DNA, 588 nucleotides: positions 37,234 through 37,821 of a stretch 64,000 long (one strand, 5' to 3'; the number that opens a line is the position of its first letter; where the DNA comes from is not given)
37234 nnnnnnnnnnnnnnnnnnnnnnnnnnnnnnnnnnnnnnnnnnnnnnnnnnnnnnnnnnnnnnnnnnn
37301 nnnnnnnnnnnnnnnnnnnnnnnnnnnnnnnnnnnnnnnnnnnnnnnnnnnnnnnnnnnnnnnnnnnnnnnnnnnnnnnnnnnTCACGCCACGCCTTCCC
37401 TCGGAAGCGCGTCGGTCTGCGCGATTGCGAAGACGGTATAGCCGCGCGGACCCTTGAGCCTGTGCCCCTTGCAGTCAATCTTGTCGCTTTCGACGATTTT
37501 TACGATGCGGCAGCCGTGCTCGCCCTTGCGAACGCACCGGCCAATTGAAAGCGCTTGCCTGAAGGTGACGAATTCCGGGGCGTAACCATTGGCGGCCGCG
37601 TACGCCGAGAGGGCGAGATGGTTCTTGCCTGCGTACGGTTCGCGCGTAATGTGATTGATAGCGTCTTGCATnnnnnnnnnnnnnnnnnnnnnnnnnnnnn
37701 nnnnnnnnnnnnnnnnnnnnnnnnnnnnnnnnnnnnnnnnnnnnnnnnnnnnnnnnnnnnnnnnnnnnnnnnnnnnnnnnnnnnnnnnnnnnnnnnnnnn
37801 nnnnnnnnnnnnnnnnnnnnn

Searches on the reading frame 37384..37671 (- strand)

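Call 71: search_protein_families(library=pfam, proteins=[window:37384-37671:-], max_evalue=0.001)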
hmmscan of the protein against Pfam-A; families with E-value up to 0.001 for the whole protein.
window:37384-37671:- (95 aa): 1 family
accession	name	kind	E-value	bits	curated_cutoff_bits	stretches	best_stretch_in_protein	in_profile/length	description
PF08401.16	ArdcN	-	6.6e-12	46.1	22.6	1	6-64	37-96/123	N-terminal domain of anti-restriction factor ArdC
